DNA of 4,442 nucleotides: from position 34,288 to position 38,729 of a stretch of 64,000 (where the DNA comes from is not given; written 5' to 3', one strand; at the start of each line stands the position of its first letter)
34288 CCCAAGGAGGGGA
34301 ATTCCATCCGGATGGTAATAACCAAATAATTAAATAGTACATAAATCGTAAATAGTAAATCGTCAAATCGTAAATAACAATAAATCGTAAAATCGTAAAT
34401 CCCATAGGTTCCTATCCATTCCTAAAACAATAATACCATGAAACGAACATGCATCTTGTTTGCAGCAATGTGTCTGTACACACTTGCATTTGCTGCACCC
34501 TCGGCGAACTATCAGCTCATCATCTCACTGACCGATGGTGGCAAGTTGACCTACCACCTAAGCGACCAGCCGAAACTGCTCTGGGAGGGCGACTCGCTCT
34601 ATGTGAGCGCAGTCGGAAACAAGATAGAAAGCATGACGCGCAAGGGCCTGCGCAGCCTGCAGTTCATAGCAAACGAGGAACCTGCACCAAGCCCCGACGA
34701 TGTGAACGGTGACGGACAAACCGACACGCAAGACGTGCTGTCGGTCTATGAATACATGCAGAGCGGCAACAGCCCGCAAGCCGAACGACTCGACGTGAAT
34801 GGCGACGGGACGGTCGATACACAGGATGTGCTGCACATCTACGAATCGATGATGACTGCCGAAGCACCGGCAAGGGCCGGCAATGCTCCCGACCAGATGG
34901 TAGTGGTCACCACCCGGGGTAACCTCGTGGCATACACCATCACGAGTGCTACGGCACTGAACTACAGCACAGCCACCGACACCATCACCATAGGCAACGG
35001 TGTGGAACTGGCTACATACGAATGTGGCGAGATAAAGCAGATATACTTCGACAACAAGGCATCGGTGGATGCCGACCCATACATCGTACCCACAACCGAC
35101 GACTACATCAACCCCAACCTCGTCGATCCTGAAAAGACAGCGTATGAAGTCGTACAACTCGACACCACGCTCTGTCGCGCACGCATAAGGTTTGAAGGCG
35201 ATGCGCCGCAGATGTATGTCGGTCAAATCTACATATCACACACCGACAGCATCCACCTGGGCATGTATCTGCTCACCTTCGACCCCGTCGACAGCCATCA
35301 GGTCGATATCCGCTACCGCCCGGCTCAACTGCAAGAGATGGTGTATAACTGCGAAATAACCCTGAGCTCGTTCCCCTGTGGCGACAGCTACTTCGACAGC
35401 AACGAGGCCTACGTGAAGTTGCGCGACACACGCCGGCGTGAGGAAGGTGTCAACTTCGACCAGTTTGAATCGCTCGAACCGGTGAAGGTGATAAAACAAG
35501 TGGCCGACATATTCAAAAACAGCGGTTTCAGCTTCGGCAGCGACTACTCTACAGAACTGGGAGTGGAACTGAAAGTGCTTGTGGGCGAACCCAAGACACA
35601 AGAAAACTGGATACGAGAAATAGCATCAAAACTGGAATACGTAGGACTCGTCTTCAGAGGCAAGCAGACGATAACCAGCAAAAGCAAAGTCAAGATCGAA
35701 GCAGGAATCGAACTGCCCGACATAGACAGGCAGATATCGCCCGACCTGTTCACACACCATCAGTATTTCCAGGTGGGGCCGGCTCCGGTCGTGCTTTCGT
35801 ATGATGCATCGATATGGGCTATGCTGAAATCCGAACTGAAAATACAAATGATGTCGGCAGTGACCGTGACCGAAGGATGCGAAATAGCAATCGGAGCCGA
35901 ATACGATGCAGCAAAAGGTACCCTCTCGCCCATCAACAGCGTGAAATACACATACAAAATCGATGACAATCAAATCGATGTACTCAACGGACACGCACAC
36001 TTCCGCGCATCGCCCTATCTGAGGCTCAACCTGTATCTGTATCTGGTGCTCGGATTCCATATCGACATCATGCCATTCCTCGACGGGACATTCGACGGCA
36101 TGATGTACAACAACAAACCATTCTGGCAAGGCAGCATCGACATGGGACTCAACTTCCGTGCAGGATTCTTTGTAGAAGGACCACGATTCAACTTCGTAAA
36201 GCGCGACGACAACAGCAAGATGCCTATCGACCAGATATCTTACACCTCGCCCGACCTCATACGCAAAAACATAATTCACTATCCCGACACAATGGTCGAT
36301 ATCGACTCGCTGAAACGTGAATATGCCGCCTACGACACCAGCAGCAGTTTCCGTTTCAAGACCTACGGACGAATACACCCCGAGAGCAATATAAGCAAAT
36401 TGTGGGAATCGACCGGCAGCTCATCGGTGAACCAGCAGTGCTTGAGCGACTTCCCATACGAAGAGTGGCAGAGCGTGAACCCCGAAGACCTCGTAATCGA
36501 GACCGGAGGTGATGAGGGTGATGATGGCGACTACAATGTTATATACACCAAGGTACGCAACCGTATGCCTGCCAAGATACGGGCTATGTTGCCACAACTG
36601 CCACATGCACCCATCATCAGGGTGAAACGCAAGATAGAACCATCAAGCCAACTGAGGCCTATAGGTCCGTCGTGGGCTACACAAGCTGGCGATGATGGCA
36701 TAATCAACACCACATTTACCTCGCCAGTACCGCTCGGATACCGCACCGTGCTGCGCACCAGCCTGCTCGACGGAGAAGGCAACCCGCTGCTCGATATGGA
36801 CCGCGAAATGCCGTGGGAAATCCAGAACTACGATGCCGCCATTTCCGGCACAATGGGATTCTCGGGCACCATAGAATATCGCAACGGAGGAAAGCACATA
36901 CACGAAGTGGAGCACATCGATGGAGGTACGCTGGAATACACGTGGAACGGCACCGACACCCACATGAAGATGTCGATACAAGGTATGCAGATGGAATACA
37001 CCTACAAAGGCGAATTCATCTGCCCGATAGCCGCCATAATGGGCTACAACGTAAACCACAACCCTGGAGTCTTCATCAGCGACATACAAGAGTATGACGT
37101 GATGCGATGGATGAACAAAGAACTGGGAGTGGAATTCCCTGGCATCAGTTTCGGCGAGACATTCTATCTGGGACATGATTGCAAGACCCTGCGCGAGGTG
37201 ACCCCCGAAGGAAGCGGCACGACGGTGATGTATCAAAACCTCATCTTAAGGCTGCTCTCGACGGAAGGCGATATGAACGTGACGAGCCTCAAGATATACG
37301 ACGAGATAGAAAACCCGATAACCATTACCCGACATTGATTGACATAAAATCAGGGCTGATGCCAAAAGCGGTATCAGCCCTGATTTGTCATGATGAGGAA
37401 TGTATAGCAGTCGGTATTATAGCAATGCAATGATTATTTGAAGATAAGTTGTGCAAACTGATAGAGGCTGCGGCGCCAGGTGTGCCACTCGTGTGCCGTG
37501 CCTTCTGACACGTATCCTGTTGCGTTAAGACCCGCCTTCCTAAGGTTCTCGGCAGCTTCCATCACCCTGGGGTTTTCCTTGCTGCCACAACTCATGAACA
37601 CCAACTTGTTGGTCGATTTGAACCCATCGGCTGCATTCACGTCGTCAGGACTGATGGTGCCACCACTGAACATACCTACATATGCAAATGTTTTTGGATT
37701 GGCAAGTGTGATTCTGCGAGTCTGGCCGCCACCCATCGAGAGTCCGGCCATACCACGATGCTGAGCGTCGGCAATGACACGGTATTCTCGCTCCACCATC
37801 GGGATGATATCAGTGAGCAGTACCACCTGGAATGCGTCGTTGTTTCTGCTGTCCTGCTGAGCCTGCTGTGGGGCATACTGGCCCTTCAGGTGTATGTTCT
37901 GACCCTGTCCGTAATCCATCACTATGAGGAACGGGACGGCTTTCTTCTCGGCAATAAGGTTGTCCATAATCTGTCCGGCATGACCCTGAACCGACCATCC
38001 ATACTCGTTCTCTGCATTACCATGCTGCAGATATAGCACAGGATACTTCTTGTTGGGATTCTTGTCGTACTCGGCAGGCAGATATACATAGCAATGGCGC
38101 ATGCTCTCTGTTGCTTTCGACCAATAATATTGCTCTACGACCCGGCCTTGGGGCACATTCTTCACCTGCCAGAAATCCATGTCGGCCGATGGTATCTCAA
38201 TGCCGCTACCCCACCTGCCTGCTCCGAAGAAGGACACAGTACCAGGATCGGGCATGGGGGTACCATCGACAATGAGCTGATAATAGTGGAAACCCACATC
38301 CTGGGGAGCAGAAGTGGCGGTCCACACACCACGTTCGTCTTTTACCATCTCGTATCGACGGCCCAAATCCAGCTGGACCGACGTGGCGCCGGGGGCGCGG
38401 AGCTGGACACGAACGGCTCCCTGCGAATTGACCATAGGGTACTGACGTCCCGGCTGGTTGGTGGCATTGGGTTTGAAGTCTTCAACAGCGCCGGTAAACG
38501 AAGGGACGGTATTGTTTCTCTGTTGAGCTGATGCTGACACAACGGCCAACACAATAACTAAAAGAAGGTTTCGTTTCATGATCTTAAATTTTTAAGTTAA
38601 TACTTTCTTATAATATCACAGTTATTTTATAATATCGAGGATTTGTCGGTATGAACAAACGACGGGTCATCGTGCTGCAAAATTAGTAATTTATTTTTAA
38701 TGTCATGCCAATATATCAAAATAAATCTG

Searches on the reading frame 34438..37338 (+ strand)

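Call 7: search_protein_families(library=pfam, proteins=[window:34438-37338:+], max_evalue=0.01)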
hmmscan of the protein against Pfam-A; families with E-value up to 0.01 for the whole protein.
window:34438-37338:+ (966 aa): 1 family
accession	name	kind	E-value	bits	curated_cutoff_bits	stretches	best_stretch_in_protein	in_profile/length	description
PF00404.24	Dockerin_1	-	2e-08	34.7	22.9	1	88-132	3-50/57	Dockerin type I domain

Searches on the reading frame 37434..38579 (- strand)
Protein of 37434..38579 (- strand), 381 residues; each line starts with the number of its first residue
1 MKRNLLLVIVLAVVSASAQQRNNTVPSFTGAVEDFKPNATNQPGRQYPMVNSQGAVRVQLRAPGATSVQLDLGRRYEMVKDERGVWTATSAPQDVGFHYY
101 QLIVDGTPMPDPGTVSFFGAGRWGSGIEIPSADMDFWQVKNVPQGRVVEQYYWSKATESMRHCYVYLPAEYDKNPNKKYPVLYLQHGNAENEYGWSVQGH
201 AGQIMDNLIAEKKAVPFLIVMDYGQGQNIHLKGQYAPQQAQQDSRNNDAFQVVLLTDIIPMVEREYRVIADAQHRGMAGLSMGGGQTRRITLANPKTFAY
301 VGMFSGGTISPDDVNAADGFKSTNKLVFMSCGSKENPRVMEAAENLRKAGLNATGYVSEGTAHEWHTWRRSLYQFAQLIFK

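Call 7: search_protein_families(library=pfam, proteins=[window:37434-38579:-], max_evalue=0.01)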
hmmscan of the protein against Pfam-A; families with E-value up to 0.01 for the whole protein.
window:37434-38579:- (381 aa): 1 family
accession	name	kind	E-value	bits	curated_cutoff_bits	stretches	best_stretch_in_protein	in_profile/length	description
PF00756.26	Esterase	-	1.8e-20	74.2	22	1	154-307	1-149/251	Putative esterase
